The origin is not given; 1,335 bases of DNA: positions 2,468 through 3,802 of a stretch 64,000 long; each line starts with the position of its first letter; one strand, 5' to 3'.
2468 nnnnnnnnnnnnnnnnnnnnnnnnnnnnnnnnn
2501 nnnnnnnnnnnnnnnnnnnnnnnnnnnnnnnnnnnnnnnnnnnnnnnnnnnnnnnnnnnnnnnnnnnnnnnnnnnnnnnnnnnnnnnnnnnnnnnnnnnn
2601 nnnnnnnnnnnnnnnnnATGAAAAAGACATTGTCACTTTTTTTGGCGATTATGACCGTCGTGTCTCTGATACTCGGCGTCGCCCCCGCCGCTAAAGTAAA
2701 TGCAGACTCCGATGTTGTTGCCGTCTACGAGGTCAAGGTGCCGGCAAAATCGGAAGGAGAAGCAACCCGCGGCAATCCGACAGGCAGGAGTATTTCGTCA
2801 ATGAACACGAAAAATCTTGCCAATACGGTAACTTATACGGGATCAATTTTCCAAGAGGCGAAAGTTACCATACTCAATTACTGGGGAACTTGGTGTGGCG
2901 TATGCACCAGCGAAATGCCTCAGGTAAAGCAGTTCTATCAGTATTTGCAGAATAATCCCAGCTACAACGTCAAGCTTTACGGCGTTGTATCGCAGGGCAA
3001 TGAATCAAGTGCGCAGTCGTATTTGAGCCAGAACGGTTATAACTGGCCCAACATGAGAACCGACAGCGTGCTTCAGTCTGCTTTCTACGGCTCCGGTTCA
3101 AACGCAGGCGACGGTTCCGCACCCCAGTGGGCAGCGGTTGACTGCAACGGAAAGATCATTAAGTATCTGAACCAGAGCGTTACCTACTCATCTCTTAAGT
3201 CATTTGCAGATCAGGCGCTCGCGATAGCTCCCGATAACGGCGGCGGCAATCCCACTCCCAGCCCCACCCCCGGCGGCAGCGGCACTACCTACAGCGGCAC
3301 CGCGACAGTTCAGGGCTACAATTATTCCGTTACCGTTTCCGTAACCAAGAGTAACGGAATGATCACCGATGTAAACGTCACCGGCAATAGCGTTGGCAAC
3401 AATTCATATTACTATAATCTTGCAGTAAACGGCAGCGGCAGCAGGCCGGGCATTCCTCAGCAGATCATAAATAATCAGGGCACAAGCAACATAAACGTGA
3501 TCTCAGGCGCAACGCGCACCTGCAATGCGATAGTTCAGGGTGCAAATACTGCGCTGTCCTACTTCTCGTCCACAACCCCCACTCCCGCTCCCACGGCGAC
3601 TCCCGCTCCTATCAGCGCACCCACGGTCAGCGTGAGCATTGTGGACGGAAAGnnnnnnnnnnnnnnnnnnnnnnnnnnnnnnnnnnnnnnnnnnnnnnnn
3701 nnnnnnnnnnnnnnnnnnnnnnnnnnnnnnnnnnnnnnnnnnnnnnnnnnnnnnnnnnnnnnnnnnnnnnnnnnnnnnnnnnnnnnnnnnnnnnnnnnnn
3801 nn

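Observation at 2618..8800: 2060-aa secreted protein fusing a thioredoxin, two flavinylation-motif FMN_bind domains and ~17 Fn3-like repeats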

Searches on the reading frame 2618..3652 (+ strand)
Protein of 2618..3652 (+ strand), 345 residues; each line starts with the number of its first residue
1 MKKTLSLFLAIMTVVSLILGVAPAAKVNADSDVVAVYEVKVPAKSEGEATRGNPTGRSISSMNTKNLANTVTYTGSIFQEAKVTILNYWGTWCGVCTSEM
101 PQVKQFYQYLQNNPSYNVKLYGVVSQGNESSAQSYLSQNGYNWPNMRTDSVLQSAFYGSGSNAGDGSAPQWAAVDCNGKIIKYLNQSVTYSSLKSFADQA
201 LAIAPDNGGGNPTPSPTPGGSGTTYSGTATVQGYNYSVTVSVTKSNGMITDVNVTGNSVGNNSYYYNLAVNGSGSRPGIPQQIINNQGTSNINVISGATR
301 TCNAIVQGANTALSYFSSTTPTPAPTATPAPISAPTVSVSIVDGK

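Call 13: find_homologous_proteins(query=window:2618-3652:+, max_evalue=0.001)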
Query window:2618-3652:+: 7638 candidates shared short words with the query, none scored E <= 0.001.

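Call 19: find_related_loci(query=window:2708-3607:+, collection=genome_contigs, flank=10000)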
Query window:2708-3607:+ (300 aa) in genome_contigs; peptide patterns used: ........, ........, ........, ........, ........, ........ (x = any residue, [..] = any of these).
92 stretches matched a pattern; 12 encode a relative of the query (tblastn E <= 1e-3); 12 distinct loci.
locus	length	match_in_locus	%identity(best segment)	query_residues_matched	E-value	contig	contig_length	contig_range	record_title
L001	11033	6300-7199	99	1-300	0e+0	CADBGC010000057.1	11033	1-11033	MAG: uncultured Clostridiales bacterium isolate RUG13931 genome assembly, contig: RUG13931_asm_57, whole genome shotgun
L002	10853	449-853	59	143-295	2e-45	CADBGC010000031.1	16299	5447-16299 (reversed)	MAG: uncultured Clostridiales bacterium isolate RUG13931 genome assembly, contig: RUG13931_asm_31, whole genome shotgun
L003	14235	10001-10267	31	52-150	5e-13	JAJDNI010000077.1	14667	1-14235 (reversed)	MAG: Gemmatimonadetes bacterium isolate ALJrbin.25 k141_8395871, whole genome shotgun sequence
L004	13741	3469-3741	32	29-116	5e-11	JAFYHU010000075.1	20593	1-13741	MAG: Oscillospiraceae bacterium isolate RGIG7103 Water_buffalos_Abomasum-1__c611556, whole genome shotgun sequence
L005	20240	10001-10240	31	23-101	1e-8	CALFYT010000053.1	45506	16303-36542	MAG TPA_asm: uncultured Planctomycetaceae bacterium isolate SRR7515930_bin.114_CONCOCT_v1.1_MAG genome assembly, contig:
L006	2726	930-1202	28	26-116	8e-8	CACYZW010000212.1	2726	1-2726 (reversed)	MAG: uncultured Clostridiales bacterium isolate RUG12424 genome assembly, contig: RUG12424_asm_212, whole genome shotgun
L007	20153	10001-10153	39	52-102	4e-9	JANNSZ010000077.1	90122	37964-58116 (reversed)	MAG: Planctomycetota bacterium isolate SOY_31_metabat_110 SOY_31_k141_3214646, whole genome shotgun sequence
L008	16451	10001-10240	29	39-116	3e-7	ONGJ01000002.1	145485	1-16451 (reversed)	uncultured Clostridiales bacterium isolate RUG282 genome assembly, contig: scaffold_49, whole genome shotgun sequence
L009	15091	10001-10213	29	55-128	3e-7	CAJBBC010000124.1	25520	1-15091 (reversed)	MAG: uncultured actinobacterium isolate Loc090519-5m_bin-0564 genome assembly, contig: bin-0564:124/155, whole genome sh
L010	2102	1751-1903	33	26-76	3e-7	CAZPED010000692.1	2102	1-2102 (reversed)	MAG TPA_asm: uncultured Planctomycetaceae bacterium isolate binchicken_co74_159 genome assembly, contig: NODE_134861_len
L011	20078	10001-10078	54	52-77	3e-6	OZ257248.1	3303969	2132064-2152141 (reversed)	MAG: Sediminibacterium sp. isolate 5b90e9e2-3ad3-4aa0-a37d-b76ccf849b43 genome assembly, chromosome: 1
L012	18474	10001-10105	34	39-73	1e-4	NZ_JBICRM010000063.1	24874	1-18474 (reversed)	Nonomuraea sp. M3C6 M3C6_contig_63, whole genome shotgun sequence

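Call 21: search_protein_representatives(protein=window:2708-3607:+)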
Query: 300 residues. Proteins with E-value up to 0.001 (for the whole library): 3561; up to 1e-10: 152; up to 1e-30: 0. The best 150 are listed.
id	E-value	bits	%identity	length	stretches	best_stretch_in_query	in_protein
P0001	2.4e-27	112.4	36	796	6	184-299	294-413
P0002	1.7e-26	109.6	35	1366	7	193-284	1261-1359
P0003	3.0e-26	108.8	30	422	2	16-178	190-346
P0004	8.2e-24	100.8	34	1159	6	197-296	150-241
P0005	2.1e-23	99.4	33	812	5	202-297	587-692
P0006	4.0e-23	98.5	35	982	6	179-299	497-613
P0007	6.2e-23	97.9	34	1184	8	181-284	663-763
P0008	1.9e-22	96.3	32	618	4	175-276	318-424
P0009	4.3e-22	95.1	31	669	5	202-283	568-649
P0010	4.6e-22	95.0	35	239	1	12-156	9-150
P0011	1.1e-21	93.8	34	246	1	12-200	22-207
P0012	2.2e-21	92.8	31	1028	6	206-285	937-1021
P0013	8.8e-21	90.8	38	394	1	13-171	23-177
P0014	1.1e-20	90.5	34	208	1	6-183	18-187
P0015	1.5e-20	90.1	34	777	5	194-285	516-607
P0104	2.6e-12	63.0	39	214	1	194-299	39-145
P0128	2.2e-11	60.0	35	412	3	181-295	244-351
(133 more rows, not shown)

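Call 30: search_protein_families(library=pfam, alignment_id=A1, max_evalue=0.001)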
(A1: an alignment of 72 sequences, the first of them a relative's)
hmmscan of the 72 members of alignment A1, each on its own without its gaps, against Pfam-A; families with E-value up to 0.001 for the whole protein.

A. member 1, P0003 (422 aa): 5 families
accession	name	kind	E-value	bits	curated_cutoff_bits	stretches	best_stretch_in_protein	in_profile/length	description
PF00578.27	AhpC-TSA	-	1.5e-18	67.3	26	2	42-163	9-122/124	AhpC/TSA family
PF08534.16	Redoxin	-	2e-16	60.5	26.6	2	206-325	10-137/148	Redoxin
PF13905.12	Thioredoxin_8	-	3e-12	47.1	27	1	224-316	2-94/94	Thioredoxin-like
PF00404.24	Dockerin_1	-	7.1e-07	29.8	22.9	1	363-415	1-53/57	Dockerin type I domain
PF00085.26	Thioredoxin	-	0.00068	20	23.5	0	219-248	14-43/103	Thioredoxin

B. families by the number of members that match (of 72 scanned): 58 families (the first 25 are shown)
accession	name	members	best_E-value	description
PF00578.27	AhpC-TSA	70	4.9e-110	AhpC/TSA family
PF08534.16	Redoxin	68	1.4e-100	Redoxin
PF00085.26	Thioredoxin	64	3.8e-79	Thioredoxin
PF13905.12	Thioredoxin_8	57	9.1e-59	Thioredoxin-like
PF13098.12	Thioredoxin_2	35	3.2e-29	Thioredoxin-like domain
PF00255.25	GSHPx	31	5.5e-28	Glutathione peroxidase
PF00404.24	Dockerin_1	23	4.3e-12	Dockerin type I domain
PF02630.20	SCO1-SenC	22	2.6e-14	SCO1/SenC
PF13899.12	Thioredoxin_7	19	1.8e-14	Thioredoxin-like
PF14595.12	Thioredoxin_9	18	1.8e-11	Thioredoxin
PF13728.12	TraF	10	2e-13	F plasmid transfer operon protein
PF09479.16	Flg_new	7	8.9e-13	Listeria-Bacteroides repeat domain (List_Bact_rpt)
PF20029.6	DUF6436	4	2.6e-06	Domain of unknown function (DUF6436)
PF02368.24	Big_2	3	1.5e-12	Bacterial Ig-like domain (group 2)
PF07719.23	TPR_2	3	2.4e-09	Tetratricopeptide repeat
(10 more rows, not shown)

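Call 35: find_encoding_contigs(protein=P0104, flank=10000, max_places=4)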
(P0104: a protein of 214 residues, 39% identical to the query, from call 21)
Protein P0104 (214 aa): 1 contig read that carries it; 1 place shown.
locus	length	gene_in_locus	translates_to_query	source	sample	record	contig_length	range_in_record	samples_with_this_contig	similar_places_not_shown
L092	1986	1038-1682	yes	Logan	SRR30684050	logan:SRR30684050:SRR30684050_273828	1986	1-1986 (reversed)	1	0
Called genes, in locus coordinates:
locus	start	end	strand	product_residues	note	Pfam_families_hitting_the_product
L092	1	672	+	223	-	?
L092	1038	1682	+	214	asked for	PF04205:FMN_bind, PF00404:Dockerin_1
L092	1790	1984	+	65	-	?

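Call 39: find_encoding_contigs(protein=P0013, flank=10000, max_places=4)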
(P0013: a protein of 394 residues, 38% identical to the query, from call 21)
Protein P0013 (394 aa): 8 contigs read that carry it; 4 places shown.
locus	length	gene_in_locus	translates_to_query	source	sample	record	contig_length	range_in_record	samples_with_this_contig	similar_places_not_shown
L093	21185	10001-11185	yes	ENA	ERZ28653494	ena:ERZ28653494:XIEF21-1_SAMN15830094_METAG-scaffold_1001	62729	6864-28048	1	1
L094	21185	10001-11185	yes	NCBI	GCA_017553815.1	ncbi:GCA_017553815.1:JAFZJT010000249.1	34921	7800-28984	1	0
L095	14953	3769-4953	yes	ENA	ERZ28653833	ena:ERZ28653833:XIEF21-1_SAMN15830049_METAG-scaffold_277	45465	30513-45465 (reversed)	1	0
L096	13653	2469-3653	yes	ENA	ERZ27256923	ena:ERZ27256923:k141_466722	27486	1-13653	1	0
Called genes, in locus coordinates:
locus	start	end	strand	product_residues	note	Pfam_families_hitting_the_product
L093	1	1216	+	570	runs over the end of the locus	PF03485:Arg_tRNA_synt_N, PF00750:tRNA-synt_1d, PF05746:DALR_1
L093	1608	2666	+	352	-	PF03462:PCRF, PF00472:RF-1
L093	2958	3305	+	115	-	PF02575:YbaB_DNA_bd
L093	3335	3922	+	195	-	PF21176:RecR_HhH, PF02132:RecR_ZnF, PF01751:Toprim, PF13662:Toprim_4, PF21175:RecR_C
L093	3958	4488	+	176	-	-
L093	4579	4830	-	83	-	-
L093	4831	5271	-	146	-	PF01381:HTH_3, PF12844:HTH_19 (weak), PF13443:HTH_26 (weak)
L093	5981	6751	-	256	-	PF13391:HNH_2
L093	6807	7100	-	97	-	PF03852:Vsr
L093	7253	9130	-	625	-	PF00664:ABC_membrane, PF00005:ABC_tran, PF02463:SMC_N (weak)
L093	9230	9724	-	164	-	PF01625:PMSR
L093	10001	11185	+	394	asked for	PF08534:Redoxin (weak), PF00578:AhpC-TSA (weak), PF09479:Flg_new (faint)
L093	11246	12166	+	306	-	PF00578:AhpC-TSA, PF08534:Redoxin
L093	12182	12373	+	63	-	-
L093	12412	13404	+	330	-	PF13187:Fer4_9 (faint), PF12838:Fer4_7 (faint), PF00037:Fer4 (faint), PF12801:Fer4_5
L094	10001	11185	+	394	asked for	PF08534:Redoxin (weak), PF00578:AhpC-TSA (weak), PF09479:Flg_new (faint)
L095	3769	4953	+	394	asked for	PF08534:Redoxin (weak), PF00578:AhpC-TSA (weak), PF09479:Flg_new (faint)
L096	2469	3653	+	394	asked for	PF08534:Redoxin (weak), PF00578:AhpC-TSA (weak), PF09479:Flg_new (faint)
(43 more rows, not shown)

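Call 40: find_encoding_contigs(protein=P0010, flank=10000, max_places=4)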
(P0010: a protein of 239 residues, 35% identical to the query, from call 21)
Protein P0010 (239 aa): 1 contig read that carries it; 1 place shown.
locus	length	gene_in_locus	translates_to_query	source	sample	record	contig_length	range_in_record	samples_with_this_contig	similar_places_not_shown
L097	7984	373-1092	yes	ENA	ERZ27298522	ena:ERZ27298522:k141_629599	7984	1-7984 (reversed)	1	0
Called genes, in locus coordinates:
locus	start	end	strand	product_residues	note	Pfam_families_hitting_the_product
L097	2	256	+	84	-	?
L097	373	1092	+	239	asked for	PF00578:AhpC-TSA (weak), PF08534:Redoxin (weak), PF00085:Thioredoxin (weak), PF00404:Dockerin_1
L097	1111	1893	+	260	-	PF08534:Redoxin, PF00578:AhpC-TSA, PF00085:Thioredoxin (weak), PF00404:Dockerin_1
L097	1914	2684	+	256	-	PF00578:AhpC-TSA (weak), PF08534:Redoxin, PF00404:Dockerin_1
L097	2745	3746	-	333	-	PF13793:Pribosyltran_N, PF00156:Pribosyltran, PF14572:Pribosyl_synth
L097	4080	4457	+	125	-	PF00164:Ribosom_S12_S23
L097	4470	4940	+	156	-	PF00177:Ribosomal_S7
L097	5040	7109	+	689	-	PF00009:GTP_EFTU, PF03144:GTP_EFTU_D2, PF22042:EF-G_D2, PF14492:EFG_III, PF16658:RF3_C (weak), PF03764:EFG_IV, PF00679:EFG_C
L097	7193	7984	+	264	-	?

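Call 41: find_encoding_contigs(protein=P0128, flank=10000, max_places=3)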
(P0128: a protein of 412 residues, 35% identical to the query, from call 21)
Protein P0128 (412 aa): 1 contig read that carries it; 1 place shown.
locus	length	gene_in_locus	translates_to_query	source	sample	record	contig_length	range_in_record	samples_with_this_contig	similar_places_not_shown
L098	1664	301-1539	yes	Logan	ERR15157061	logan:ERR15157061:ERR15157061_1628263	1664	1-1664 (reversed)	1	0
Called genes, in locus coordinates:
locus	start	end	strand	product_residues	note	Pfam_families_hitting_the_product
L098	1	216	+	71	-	?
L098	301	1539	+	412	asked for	PF04205:FMN_bind, PF00404:Dockerin_1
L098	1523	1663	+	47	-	?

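Call 42: find_encoding_contigs(protein=P0001, flank=10000, max_places=3)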
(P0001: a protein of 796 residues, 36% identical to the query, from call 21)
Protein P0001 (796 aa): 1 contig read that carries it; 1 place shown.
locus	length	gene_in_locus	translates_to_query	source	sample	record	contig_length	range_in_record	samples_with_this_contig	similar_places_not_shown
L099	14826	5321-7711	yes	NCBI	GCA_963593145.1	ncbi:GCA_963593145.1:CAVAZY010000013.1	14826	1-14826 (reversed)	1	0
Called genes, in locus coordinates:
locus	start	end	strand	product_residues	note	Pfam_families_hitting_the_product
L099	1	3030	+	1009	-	?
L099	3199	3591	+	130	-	PF07009:NusG_II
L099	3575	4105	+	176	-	PF07456:Hpre_diP_synt_I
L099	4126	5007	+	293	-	-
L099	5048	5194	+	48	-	-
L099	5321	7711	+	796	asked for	PF04205:FMN_bind, PF05887:Trypan_PARP (faint), PF04205:FMN_bind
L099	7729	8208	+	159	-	PF04205:FMN_bind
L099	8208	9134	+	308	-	PF12801:Fer4_5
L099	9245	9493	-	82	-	PF01084:Ribosomal_S18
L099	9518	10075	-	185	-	PF00436:SSB, PF22657:SSB_1 (weak)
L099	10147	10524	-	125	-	PF01250:Ribosomal_S6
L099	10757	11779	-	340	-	PF13248:Zn_ribbon_3 (faint), PF14446:Prok-RING_1, PF10947:DUF2628 (faint)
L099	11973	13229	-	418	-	PF18435:EstA_Ig_like, PF02230:Abhydrolase_2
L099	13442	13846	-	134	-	PF01638:HxlR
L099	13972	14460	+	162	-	PF12724:Flavodoxin_5 (weak)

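Call 56: predict_structure(alignment_id=A4)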
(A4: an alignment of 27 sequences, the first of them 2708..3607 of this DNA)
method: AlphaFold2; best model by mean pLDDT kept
length: 300 residues; sequences in the alignment: 27
mean_pLDDT: 85.3   pTM: 0.61
mean pLDDT of the five models: 85.3, 84.1, 74.5, 74.2, 74.0
residues with pLDDT >= 90: 194; 70-90: 49; 50-70: 30; < 50: 27
segments of 3 or more residues with pLDDT < 50: 13-20, 132-134, 178-189
pLDDT, mean of each block of 10 residues (from residue 1): 59 48 89 95 93 96 95 98 91 92 97 96 81 67 96 93 97 72 46 87 87 93 91 93 96 96 93 92 77 53
secondary structure, 60 per line:
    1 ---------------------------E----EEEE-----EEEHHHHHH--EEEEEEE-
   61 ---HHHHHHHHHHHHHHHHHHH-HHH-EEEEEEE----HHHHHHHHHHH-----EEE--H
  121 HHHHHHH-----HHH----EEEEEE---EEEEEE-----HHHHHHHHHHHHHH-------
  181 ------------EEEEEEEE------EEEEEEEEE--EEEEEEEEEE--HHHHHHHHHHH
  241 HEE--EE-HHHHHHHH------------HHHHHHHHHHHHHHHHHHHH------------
elements in order: E33-36 E42-44 H45-50 E53-59 H64-82 E88-94 H99-109 E115-117 H120-127 E140-145 E149-154 H160-173 E193-200 E207-215 E218-227 H230-241 H249-256 H269-288

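Call 58: search_solved_structures(query=window:2708-3607:+, max_evalue=0.01, show_alignments=3)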
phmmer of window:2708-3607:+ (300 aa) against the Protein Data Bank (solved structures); distinct sequences matched with E-value up to 0.01: 34.
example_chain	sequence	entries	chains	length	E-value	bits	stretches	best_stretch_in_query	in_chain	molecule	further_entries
4nmu_A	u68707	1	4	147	3.3e-06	29.8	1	51-165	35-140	Thiol-disulfide oxidoreductase ResA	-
3erw_A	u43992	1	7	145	4.8e-06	29.3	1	46-115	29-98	Sporulation thiol-disulfide oxidoreductase A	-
4pq1_A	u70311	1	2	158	5.3e-06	29.2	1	50-118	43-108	Putative electron transport related protein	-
1st9_A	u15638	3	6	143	6e-06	29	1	51-164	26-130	Thiol-disulfide oxidoreductase resA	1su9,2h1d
3raz_A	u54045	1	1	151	6.2e-06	28.9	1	50-119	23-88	Thioredoxin-related protein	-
2f9s_A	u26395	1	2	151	6.8e-06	28.8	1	51-165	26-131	Thiol-disulfide oxidoreductase resA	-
3c71_A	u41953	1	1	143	8.2e-06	28.5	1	51-164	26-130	Thiol-disulfide oxidoreductase resA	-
3c73_A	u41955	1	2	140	8.9e-06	28.4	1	51-164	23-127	Thiol-disulfide oxidoreductase resA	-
2h1b_A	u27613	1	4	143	1.6e-05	27.6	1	51-164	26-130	Thiol-disulfide oxidoreductase resA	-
3kcm_A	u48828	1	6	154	4e-05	26.3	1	50-154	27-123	Thioredoxin family protein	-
3lwa_A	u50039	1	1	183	5.7e-05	25.8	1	50-128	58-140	Secreted thiol-disulfide isomerase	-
2h19_A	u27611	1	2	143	0.00011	24.9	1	51-164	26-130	Thiol-disulfide oxidoreductase resA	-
2h1a_A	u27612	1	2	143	0.00011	24.8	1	51-164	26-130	Thiol-disulfide oxidoreductase resA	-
3or5_A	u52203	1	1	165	0.00011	24.8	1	49-150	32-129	Thiol:disulfide interchange protein, thioredoxin family protein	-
2i9h_A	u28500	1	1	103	0.00017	24.2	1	45-106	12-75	Thioredoxin I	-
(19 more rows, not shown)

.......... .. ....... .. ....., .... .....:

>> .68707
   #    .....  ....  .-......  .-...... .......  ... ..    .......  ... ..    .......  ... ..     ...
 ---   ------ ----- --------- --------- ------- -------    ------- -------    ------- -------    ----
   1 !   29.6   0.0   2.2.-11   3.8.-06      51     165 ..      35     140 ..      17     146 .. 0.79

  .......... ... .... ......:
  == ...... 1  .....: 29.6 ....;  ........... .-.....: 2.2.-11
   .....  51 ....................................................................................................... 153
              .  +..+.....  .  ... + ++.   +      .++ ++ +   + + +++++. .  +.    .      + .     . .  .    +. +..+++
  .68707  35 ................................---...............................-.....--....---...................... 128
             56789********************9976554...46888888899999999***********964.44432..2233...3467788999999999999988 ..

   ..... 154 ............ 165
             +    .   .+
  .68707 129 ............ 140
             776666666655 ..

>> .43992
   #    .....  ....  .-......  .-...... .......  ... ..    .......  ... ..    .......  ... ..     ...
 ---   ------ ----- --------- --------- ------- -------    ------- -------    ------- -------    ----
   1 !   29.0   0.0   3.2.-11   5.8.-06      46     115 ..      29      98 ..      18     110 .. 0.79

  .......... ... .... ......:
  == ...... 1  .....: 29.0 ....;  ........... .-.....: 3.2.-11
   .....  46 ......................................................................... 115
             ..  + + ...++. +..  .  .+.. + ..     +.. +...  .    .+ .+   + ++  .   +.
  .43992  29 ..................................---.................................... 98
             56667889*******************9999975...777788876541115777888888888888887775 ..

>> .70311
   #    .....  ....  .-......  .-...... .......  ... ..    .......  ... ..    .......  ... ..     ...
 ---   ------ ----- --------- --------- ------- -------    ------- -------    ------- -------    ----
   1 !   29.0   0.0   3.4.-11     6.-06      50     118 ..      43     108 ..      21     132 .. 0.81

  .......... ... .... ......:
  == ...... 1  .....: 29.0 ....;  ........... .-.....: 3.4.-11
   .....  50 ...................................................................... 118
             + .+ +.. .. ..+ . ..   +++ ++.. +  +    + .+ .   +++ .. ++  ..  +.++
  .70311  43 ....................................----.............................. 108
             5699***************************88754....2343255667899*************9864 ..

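Call 59: fold_search(model_id=the predicted structure, library=pdb)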
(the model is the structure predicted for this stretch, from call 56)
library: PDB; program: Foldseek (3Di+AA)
matches with E <= 10: 1390; with E <= 0.001: 736
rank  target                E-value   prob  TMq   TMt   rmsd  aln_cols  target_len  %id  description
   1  4pq1_A                3.8e-10  1.00  0.39  0.70   2.9       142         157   19  Crystal structure and functional implications of a DsbF homologue from Corynebacterium diphtheriae (released 2014-09-10)
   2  4nmu_D                4.3e-10  1.00  0.39  0.78   3.3       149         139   19  Crystal Structure of Thiol-disulfide Oxidoreductase from Bacillus str. 'Ames Ancestor' (released 2013-12-18)
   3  1su9_B                4.3e-10  1.00  0.39  0.79   3.6       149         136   20  Reduced structure of the soluble domain of ResA (released 2004-05-11)
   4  1lu4                  7.1e-10  1.00  0.36  0.74   3.8       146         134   19  1.1 ANGSTROM RESOLUTION CRYSTAL STRUCTURE OF A SECRETED MYCOBACTERIUM TUBERCULOSIS DISULFIDE OXIDOREDUCTASE HOMOLOGOUS T (released 2003-10-14)
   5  3or5                  8.0e-10  1.00  0.41  0.78   3.7       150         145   20  Crystal structure of thiol:disulfide interchange protein, thioredoxin family protein from Chlorobium tepidum TLS (released 2010-09-22)
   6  4nmu_A                9.1e-10  1.00  0.41  0.78   2.9       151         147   20  Crystal Structure of Thiol-disulfide Oxidoreductase from Bacillus str. 'Ames Ancestor' (released 2013-12-18)
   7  4pq1_B                1.2e-09  1.00  0.40  0.72   3.0       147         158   18  Crystal structure and functional implications of a DsbF homologue from Corynebacterium diphtheriae (released 2014-09-10)
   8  3lwa                  1.3e-09  1.00  0.40  0.69   3.0       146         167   20  The Crystal Structure of a Secreted Thiol-disulfide Isomerase from Corynebacterium glutamicum to 1.75A (released 2010-03-02)
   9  4nmu_B                1.4e-09  1.00  0.40  0.81   3.2       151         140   20  Crystal Structure of Thiol-disulfide Oxidoreductase from Bacillus str. 'Ames Ancestor' (released 2013-12-18)
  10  1su9_A                2.3e-09  1.00  0.40  0.81   2.7       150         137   21  Reduced structure of the soluble domain of ResA (released 2004-05-11)
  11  1st9_A                2.4e-09  1.00  0.40  0.83   2.9       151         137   21  Crystal Structure of a Soluble Domain of ResA in the Oxidised Form (released 2004-05-11)
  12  3c71                  2.4e-09  1.00  0.38  0.77   2.6       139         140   21  Structure of a ResA variant with a DsbA-like active site motif (CPHC) (released 2008-08-12)
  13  2h1b_A                2.9e-09  1.00  0.38  0.76   3.7       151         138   20  ResA E80Q (released 2006-09-19)
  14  5um7_A                3.1e-09  1.00  0.40  0.80   3.3       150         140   17  Crystal structure of the reduced state of the thiol-disulfide reductase SdbA from Streptococcus gordonii (released 2017-02-15)
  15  1st9_B                3.5e-09  1.00  0.39  0.82   2.6       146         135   22  Crystal Structure of a Soluble Domain of ResA in the Oxidised Form (released 2004-05-11)
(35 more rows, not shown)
